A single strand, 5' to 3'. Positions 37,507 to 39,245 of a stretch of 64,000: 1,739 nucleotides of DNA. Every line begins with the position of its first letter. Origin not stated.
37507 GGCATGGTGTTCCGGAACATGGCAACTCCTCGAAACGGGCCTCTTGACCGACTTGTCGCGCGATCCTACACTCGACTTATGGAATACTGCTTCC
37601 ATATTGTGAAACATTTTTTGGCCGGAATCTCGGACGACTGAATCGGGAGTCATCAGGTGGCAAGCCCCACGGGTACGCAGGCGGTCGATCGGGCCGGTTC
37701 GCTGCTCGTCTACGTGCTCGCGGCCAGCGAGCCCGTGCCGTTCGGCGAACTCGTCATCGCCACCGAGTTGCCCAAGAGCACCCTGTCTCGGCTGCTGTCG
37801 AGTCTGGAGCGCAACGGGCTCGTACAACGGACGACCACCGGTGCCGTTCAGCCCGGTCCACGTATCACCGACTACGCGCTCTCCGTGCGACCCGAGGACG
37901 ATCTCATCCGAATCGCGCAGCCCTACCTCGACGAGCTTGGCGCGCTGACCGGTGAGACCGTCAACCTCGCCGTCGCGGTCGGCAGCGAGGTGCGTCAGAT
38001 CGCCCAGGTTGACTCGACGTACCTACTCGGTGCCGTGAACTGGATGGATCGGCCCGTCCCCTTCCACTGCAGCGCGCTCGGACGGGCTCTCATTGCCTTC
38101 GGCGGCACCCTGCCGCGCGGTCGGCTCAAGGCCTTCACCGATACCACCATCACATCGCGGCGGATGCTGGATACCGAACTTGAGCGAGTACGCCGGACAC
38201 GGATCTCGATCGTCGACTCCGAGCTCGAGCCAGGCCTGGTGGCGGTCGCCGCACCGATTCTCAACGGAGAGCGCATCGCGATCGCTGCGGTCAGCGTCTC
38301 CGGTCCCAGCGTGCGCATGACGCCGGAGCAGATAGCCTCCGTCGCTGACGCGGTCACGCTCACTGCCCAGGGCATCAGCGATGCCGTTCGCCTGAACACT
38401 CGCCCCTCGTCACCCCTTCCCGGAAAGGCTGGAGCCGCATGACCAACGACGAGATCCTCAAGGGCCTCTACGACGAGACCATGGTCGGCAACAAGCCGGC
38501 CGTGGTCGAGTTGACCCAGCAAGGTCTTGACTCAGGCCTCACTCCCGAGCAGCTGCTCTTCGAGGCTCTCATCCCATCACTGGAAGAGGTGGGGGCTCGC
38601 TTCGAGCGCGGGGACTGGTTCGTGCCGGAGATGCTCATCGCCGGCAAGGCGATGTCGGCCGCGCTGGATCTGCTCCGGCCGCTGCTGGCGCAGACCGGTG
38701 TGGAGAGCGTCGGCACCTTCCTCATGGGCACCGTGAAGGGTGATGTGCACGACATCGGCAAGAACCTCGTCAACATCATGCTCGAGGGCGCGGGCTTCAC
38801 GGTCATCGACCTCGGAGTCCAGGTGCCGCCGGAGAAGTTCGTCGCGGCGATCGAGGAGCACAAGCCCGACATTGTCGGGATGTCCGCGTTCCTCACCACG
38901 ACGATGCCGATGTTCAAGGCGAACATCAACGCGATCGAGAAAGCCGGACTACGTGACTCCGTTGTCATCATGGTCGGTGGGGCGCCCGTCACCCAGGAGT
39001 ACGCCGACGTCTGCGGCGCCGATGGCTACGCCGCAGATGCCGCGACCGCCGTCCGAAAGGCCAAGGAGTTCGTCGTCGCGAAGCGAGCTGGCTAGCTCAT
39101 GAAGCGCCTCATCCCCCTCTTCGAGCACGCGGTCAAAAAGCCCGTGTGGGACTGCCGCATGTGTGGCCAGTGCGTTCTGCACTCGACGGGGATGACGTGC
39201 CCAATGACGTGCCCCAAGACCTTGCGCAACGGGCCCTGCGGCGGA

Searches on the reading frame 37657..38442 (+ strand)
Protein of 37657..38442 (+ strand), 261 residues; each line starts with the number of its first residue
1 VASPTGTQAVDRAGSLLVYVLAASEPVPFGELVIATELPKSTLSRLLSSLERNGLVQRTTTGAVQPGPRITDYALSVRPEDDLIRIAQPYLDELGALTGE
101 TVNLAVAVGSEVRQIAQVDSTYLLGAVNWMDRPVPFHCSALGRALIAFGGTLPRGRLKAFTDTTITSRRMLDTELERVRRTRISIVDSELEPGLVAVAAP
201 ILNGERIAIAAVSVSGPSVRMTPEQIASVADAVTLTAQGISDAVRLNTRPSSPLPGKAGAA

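Call 6: search_protein_families(library=pfam, proteins=[window:37657-38442:+], max_evalue=0.01)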
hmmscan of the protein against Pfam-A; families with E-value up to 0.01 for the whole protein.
window:37657-38442:+ (261 aa): 9 families
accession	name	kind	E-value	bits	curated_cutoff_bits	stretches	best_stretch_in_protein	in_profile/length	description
PF01614.24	IclR_C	-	3.9e-33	114.9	24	1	82-241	8-173/174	Bacterial transcriptional regulator IclR C-terminal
PF09339.16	HTH_IclR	-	9.4e-10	38.6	22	1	9-58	1-50/52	IclR helix-turn-helix domain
PF12802.13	MarR_2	-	5.7e-06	26.8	27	1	17-60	10-54/61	MarR family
PF01047.28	MarR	-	0.00031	21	24.6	1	18-59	9-50/59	MarR family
PF01022.26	HTH_5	-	0.0026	18.1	22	1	18-57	8-46/47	Bacterial regulatory protein, arsR family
PF24034.1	DUF7343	-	0.0068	16.7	27.6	0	31-62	23-54/62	Domain of unknown function (DUF7343)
PF25213.1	HVO_A0261_N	-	0.0069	16.7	35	0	23-60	21-58/86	HVO_A0261 N-terminal domain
PF17782.7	DprA_WH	-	0.008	16.6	22.9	0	23-59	22-58/61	DprA winged helix domain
PF01978.25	TrmB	-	0.0087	16.3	25.6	0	22-60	18-56/68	Sugar-specific transcriptional regulator TrmB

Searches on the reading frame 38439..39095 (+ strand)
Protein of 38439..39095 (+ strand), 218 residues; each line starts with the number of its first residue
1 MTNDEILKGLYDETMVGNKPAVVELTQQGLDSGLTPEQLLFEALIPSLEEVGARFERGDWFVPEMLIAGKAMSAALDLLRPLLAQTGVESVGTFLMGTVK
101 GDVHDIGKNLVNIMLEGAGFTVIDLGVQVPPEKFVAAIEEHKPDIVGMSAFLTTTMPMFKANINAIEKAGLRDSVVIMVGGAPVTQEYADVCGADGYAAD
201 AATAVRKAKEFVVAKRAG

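Call 6: search_protein_families(library=pfam, proteins=[window:38439-39095:+], max_evalue=0.01)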
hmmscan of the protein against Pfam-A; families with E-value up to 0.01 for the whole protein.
window:38439-39095:+ (218 aa): 2 families
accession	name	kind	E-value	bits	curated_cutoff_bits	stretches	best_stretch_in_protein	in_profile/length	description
PF02310.24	B12-binding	-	3.9e-30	104.6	32.1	1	93-205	2-120/121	B12 binding domain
PF02607.22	B12-binding_2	-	3.3e-16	59.7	23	1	9-79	4-73/74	B12 binding domain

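Call 30: search_protein_families(library=ncbifam, proteins=[window:38439-39095:+], max_evalue=0.001)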
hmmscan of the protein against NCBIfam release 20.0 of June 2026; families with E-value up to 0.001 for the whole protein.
window:38439-39095:+ (218 aa): 15 families
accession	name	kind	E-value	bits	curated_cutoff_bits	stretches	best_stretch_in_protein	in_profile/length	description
NF047996.1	corrin_MtgC_2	exception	1.1e-59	201.5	370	1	7-211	5-209/212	glycine betaine-specific corrinoid protein MtgC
NF041607.1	dimeth_corrin_MtbC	equivalog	2.8e-55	187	350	1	13-211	4-202/203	dimethylamine corrinoid protein MtbC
TIGR02370.1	pyl_corrinoid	subfamily_domain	3.3e-53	180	215.3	1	17-204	9-197/197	methyltransferase cognate corrinoid protein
NF047995.1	corrinoid_MtgC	exception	2.7e-49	167.6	310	1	5-212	3-213/215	glycine betaine-specific corrinoid protein MtgC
NF040669.1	MtaC2_Meth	equivalog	6.7e-38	130.5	450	1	3-208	39-242/267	methanol--corrinoid protein MtaC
TIGR02082.1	metH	equivalog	2.6e-37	128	1010.85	1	16-204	656-844/1182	methionine synthase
NF040655.1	MtaC_Meth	equivalog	2.1e-33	115.4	420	1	3-212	32-238/253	methanol--corrinoid protein MtaC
NF007024.0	PRK09490.1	equivalog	1.6e-28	99.1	1497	1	40-208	695-865/1234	methionine synthase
NF002612.0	PRK02261.1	equivalog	4.7e-13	48.9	110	1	93-184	5-95/148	methylaspartate mutase subunit S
TIGR01501.1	MthylAspMutase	equivalog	5.9e-11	42.3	135.8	1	93-189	3-100/134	methylaspartate mutase subunit S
NF052513.1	TransRegCarH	equivalog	5.8e-09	35.6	400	1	34-195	110-262/274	HTH-type transcriptional repressor CarH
NF040743.1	ornith_mutase_E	equivalog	2.8e-08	32.2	800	1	95-202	599-713/730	D-ornithine 4,5-aminomutase subunit OraE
TIGR00640.1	acid_CoA_mut_C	subfamily_domain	6.8e-08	32.6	57.45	1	100-190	11-100/132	methylmalonyl-CoA mutase C-terminal domain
NF052385.1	Lys_5_6_beta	equivalog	2.9e-07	30.5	280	1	120-204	139-226/241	lysine 5,6-aminomutase subunit beta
NF006944.0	PRK09426.1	equivalog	0.00025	19.1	876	1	96-192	594-689/721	methylmalonyl-CoA mutase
